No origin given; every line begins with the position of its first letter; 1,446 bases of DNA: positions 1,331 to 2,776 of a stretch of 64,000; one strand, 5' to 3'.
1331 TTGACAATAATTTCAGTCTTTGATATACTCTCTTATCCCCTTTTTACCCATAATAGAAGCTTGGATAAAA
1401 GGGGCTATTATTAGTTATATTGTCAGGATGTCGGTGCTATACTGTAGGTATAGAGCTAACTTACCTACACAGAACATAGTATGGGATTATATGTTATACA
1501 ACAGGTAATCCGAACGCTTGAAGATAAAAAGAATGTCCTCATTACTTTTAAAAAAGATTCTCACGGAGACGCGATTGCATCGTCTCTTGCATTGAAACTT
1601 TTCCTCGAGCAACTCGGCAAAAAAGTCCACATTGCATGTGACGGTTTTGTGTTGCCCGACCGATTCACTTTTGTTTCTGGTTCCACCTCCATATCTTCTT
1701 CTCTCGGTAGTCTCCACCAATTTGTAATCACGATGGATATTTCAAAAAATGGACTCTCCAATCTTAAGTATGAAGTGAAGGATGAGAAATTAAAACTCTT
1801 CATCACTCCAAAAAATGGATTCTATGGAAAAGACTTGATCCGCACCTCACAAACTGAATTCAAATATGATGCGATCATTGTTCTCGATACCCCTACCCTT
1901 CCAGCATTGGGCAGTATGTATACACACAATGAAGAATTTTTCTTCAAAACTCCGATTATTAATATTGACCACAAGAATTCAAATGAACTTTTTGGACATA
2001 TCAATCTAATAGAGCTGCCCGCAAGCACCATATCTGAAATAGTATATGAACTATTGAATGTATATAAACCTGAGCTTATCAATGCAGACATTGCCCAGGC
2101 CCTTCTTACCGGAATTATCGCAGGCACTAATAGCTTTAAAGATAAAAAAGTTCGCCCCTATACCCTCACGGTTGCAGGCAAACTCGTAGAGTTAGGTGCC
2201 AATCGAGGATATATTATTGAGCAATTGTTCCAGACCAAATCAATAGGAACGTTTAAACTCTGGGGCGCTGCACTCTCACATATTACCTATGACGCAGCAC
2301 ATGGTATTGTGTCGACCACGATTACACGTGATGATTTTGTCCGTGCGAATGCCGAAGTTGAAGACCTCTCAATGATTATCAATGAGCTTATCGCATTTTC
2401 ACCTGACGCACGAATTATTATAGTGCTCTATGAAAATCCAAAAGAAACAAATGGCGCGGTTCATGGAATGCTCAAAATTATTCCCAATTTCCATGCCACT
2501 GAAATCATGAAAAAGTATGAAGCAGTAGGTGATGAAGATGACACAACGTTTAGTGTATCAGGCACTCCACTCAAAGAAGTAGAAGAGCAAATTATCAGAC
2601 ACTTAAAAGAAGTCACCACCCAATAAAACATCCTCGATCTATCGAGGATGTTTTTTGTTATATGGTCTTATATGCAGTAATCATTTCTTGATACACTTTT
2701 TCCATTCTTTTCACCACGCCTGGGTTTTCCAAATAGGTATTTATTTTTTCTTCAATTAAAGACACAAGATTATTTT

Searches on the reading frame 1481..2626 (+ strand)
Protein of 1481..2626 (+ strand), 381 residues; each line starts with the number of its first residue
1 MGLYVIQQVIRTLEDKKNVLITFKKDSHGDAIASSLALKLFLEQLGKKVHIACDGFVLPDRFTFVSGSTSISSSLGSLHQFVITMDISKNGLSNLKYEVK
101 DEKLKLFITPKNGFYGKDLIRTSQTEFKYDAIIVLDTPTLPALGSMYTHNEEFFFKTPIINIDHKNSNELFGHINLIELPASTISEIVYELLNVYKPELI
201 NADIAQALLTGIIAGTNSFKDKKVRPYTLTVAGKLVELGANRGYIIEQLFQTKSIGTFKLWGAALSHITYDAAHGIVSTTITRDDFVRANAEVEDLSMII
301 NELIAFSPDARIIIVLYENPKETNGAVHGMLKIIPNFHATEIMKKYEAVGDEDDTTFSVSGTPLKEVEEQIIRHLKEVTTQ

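Call 53: find_encoding_contigs(protein=window:1481-2626:+, flank=10000, max_places=4)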
Protein window:1481-2626:+ (381 aa): no gene with exactly this product is on record in the collection.
